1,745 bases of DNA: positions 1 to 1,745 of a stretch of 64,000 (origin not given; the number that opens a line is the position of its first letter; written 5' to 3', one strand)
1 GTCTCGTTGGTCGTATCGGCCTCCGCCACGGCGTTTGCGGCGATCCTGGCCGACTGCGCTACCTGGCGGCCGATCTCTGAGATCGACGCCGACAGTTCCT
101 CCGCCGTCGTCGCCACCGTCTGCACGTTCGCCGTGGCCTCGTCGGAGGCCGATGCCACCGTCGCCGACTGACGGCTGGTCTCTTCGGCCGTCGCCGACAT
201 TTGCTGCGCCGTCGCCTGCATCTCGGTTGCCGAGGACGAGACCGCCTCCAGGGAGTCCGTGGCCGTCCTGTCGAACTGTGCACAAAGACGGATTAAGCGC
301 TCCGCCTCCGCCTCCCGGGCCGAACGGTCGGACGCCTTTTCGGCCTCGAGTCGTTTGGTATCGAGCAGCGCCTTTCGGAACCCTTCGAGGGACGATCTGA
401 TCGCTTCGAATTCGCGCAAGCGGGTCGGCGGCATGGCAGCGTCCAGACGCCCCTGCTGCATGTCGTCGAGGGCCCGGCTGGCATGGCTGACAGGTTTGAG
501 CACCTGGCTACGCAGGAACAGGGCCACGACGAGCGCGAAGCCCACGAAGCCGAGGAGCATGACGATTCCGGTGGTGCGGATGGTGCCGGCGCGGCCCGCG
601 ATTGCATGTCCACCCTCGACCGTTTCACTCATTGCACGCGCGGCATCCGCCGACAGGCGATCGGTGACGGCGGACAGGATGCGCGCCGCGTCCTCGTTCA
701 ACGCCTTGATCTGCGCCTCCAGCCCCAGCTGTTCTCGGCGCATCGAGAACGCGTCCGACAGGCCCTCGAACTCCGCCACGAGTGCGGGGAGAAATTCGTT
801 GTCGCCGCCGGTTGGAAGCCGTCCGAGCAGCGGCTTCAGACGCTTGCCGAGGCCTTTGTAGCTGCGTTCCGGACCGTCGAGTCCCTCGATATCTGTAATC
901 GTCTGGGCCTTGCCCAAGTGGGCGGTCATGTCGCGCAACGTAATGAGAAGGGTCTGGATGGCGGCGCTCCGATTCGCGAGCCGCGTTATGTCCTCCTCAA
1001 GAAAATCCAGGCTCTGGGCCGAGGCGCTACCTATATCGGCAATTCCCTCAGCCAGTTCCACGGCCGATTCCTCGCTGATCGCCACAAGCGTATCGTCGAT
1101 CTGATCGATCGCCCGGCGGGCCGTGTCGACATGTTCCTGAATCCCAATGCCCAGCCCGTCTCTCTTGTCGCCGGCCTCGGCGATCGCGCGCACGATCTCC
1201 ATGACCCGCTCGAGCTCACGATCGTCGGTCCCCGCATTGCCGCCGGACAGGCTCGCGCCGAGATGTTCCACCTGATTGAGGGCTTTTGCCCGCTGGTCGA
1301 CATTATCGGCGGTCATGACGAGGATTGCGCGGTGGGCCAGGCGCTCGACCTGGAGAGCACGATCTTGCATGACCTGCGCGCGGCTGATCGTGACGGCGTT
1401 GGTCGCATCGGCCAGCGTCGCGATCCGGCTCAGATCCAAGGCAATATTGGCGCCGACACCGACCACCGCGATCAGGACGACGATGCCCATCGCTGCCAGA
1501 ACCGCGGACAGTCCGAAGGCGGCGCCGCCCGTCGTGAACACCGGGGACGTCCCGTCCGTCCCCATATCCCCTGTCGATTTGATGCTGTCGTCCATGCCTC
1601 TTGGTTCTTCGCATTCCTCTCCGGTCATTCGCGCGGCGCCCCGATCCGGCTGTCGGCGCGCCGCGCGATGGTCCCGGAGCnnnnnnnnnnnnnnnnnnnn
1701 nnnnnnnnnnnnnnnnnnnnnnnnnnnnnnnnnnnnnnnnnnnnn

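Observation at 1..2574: Third, inverted and divergent copy of the EB_dh/DOMON-MCP cassette ~52 kb away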

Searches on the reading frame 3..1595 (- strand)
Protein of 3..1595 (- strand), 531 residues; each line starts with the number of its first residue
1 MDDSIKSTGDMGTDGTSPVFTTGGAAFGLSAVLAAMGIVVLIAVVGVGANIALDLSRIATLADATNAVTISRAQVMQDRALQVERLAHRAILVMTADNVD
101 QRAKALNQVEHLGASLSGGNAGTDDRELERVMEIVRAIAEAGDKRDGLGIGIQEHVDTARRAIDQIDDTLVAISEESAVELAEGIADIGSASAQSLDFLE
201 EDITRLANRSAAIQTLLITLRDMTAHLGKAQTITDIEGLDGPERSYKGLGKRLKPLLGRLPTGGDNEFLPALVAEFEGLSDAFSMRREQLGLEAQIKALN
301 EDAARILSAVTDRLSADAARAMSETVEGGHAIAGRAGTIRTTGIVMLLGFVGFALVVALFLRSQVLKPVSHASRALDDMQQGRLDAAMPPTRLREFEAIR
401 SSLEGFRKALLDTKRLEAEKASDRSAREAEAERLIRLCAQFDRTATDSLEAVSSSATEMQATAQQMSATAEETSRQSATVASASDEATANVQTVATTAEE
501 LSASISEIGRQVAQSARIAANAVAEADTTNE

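Call 7: search_protein_families(library=pfam, proteins=[window:3-1595:-], max_evalue=0.01)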
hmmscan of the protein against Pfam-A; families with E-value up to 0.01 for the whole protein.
window:3-1595:- (531 aa): 0 families

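Call 8: search_protein_families(library=ncbifam, proteins=[window:3-1595:-], max_evalue=0.01)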
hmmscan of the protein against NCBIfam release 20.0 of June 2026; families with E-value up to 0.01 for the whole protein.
window:3-1595:- (531 aa): 0 families

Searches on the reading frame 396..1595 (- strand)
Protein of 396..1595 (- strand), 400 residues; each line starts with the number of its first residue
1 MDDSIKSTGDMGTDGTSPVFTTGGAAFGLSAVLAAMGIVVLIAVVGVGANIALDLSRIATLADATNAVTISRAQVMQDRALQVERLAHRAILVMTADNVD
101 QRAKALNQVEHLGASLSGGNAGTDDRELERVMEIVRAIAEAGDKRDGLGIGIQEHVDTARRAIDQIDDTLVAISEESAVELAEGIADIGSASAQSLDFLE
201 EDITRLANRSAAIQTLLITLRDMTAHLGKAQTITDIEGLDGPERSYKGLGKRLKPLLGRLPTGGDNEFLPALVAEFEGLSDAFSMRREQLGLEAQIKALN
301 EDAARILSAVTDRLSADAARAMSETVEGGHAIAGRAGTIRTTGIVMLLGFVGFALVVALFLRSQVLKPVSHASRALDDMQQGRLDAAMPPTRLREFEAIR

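Call 58: find_homologous_proteins(query=window:396-1595:-, max_evalue=0.00001)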
Query window:396-1595:- (400 aa): 3 proteins with E <= 0.00001 among 8000 candidates.
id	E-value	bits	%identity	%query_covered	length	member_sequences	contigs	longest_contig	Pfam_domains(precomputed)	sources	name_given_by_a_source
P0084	2.3e-127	443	63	91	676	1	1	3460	PF00015.27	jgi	jgi:methyl-accepting chemotaxis protein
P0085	3.4e-76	275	62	61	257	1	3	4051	-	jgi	jgi:hypothetical protein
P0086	3.0e-43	166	78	29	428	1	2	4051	PF00015.27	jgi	jgi:methyl-accepting chemotaxis protein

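Call 83: find_homologous_proteins(query=A6, max_evalue=1e-8)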
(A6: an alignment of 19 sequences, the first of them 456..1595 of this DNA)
Query A6 (19 sequences) (380 aa, profile of the alignment): 2 proteins with E <= 1e-8 among 8000 candidates.
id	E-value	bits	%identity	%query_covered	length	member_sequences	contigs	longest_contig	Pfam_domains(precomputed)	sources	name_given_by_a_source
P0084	9.2e-85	303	62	91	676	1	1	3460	PF00015.27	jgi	jgi:methyl-accepting chemotaxis protein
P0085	5.9e-57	212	62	64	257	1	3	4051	-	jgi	jgi:hypothetical protein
